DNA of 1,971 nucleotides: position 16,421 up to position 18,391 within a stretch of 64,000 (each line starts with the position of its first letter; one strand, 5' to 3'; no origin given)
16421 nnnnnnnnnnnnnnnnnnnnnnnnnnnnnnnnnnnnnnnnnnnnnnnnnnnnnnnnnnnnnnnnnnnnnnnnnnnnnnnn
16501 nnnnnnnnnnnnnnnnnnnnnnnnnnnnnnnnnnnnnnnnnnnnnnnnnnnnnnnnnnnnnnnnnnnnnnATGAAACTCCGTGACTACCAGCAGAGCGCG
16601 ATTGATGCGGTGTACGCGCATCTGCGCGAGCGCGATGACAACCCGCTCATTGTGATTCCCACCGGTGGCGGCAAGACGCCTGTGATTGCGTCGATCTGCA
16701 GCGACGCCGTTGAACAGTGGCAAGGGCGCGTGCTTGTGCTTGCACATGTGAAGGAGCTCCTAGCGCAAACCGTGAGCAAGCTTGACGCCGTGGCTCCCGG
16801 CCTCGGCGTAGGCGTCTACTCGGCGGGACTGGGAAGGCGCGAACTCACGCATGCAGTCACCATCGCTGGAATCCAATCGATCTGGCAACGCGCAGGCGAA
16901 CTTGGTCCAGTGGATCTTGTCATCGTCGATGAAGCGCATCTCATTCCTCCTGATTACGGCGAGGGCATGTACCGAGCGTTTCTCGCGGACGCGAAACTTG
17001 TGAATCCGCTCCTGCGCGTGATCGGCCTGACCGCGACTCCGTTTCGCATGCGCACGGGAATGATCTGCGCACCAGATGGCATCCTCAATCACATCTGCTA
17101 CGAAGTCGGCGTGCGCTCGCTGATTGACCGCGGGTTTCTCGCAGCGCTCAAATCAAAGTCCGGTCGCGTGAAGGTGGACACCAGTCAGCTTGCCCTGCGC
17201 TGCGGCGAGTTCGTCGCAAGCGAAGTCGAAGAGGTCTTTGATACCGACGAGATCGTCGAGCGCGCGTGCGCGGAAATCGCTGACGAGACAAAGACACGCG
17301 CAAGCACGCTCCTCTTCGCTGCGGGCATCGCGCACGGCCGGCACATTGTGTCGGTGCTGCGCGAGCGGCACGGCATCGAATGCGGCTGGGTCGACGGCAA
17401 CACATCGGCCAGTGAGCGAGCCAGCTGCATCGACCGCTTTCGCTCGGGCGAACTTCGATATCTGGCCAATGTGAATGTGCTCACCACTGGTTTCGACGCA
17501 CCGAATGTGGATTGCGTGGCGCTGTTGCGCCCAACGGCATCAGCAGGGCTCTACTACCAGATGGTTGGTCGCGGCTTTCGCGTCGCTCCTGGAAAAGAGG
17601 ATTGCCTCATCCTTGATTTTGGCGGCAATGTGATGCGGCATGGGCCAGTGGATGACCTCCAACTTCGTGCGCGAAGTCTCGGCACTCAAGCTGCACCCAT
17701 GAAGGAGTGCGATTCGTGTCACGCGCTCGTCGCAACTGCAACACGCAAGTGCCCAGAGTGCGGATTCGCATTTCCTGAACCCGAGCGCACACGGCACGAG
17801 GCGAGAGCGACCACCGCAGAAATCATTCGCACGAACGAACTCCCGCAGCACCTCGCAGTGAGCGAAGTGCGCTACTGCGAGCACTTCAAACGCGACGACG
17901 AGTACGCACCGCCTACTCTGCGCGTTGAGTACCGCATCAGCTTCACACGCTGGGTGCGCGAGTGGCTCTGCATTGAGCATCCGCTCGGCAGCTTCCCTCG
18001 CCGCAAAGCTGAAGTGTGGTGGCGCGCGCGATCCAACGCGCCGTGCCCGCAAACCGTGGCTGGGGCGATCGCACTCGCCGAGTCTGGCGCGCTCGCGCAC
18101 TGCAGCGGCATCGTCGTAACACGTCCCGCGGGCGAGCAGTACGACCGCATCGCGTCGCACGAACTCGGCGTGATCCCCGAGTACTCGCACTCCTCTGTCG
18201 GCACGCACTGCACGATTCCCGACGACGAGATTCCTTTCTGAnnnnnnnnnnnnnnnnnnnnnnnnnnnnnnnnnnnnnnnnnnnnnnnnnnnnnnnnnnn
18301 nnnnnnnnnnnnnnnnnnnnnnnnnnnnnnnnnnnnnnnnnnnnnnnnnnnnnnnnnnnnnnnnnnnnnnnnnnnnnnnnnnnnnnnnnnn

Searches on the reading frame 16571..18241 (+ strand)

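Call 84: search_protein_families(library=pfam, proteins=[window:16571-18241:+], max_evalue=0.001)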
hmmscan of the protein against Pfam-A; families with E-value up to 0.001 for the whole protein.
window:16571-18241:+ (556 aa): 4 families
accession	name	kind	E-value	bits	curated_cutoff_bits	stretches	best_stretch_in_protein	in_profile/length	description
PF04851.21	ResIII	-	1.1e-19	71.4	22.5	1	1-159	2-164/164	Type III restriction enzyme, res subunit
PF00271.37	Helicase_C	-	9.6e-16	58.5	23.5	1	233-338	7-109/110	Helicase conserved C-terminal domain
PF00270.35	DEAD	-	4e-12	46.6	26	1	5-158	2-161/167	DEAD/DEAH box helicase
PF10571.15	UPF0547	-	8.2e-06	26.3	29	1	378-402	1-25/26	Uncharacterised protein family UPF0547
